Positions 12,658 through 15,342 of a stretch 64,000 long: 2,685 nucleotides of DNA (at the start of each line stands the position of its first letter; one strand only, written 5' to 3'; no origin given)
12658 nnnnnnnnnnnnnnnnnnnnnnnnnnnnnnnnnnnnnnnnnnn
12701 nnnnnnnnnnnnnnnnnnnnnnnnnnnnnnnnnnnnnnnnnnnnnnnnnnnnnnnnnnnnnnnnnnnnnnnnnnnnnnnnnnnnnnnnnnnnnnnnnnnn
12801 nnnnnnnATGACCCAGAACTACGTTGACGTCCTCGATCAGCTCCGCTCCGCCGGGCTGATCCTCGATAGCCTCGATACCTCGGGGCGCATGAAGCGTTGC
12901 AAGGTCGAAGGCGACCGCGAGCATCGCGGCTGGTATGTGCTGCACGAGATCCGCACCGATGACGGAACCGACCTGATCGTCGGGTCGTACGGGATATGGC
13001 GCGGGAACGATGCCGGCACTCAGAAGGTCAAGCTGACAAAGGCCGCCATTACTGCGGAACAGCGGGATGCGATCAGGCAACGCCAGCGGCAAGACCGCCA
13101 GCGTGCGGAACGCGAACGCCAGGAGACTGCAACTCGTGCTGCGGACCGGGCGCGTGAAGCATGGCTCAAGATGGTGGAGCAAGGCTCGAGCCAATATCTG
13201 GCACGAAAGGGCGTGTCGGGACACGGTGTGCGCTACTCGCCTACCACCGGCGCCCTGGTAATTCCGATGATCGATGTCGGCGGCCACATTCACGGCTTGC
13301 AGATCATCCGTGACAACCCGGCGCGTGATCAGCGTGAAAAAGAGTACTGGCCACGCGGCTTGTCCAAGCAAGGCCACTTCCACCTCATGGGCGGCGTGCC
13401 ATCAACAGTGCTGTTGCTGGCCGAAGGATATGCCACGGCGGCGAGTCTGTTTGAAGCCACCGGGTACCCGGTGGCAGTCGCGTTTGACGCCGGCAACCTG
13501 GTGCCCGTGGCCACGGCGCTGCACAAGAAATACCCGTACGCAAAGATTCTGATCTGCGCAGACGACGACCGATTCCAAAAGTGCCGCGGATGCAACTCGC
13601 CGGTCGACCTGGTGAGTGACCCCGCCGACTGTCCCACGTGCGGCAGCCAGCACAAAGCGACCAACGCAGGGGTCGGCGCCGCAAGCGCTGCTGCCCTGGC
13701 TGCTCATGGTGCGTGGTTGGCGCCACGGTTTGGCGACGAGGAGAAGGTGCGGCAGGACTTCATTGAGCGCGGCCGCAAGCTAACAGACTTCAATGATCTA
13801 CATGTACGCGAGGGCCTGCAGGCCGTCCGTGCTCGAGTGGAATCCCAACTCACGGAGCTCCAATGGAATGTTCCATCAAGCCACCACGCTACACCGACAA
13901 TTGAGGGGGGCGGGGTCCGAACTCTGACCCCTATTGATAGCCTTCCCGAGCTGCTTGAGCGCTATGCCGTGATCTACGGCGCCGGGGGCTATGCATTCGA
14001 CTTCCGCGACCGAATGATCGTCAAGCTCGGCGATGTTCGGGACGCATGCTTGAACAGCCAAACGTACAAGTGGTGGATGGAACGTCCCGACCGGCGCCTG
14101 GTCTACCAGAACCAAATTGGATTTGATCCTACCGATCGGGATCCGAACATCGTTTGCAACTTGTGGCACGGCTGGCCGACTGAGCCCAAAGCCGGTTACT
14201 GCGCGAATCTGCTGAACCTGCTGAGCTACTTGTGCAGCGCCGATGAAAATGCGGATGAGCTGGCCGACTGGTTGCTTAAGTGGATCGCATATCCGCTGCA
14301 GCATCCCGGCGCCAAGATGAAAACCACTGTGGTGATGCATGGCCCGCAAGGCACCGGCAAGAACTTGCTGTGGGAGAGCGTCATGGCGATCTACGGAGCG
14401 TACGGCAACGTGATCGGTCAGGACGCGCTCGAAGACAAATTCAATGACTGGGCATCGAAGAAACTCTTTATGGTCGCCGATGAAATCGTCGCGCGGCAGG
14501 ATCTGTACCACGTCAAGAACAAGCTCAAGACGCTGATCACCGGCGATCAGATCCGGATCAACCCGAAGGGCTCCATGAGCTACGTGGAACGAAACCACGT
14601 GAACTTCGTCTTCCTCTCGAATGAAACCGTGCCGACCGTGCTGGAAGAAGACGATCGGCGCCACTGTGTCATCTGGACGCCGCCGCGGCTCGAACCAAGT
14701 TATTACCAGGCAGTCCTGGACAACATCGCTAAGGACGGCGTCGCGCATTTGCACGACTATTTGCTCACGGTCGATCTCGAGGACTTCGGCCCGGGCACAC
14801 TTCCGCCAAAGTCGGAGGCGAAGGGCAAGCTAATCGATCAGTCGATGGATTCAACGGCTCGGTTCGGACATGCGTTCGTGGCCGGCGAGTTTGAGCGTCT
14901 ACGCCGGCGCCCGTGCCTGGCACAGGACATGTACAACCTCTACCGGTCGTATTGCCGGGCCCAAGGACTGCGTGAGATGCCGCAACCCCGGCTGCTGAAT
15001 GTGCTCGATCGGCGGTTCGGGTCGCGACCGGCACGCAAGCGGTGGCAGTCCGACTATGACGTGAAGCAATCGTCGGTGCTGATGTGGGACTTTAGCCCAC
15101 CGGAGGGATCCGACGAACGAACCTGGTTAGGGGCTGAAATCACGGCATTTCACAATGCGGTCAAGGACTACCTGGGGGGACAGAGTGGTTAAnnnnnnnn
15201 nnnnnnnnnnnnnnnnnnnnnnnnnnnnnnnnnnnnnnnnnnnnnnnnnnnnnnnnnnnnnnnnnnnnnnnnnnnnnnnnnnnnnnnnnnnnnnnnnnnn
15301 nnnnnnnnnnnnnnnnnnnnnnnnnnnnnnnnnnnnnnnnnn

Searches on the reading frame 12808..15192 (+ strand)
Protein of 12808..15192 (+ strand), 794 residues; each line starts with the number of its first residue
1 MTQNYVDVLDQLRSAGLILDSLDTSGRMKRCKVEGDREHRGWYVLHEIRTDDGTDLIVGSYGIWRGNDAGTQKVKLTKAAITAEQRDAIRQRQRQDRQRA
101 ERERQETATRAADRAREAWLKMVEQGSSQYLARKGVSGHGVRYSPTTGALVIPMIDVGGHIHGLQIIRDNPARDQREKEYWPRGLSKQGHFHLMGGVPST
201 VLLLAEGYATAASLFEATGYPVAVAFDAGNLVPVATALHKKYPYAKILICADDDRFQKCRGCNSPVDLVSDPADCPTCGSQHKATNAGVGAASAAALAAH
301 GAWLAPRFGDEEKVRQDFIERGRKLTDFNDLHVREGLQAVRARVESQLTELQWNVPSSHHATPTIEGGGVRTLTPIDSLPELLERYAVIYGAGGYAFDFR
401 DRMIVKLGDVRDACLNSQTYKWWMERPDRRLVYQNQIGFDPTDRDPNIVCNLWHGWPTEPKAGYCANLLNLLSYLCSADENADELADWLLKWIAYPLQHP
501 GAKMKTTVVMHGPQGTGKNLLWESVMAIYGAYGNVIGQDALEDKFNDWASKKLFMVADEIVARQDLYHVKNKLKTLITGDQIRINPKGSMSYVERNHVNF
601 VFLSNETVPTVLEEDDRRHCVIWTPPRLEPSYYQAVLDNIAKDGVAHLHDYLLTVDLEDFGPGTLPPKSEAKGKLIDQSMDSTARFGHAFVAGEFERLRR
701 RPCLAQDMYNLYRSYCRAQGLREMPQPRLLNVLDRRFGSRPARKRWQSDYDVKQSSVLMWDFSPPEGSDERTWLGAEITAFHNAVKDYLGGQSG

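Call 32: search_protein_families(library=pfam, proteins=[window:12808-15192:+], max_evalue=0.001)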
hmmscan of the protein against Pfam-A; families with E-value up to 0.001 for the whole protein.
window:12808-15192:+ (794 aa): 4 families
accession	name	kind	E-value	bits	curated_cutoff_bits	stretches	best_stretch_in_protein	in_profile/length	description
PF19263.5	DUF5906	-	5.9e-22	78.9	27.6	1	510-618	1-114/114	Family of unknown function (DUF5906)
PF13362.12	Toprim_3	-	1.5e-07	32.2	27.2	1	202-336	2-93/95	Toprim domain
PF13662.12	Toprim_4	-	1.5e-05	25.6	25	1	202-255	3-61/85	Toprim domain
PF01057.23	Parvo_NS1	-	0.00066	19.2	20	0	498-611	107-213/271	Parvovirus non-structural protein NS1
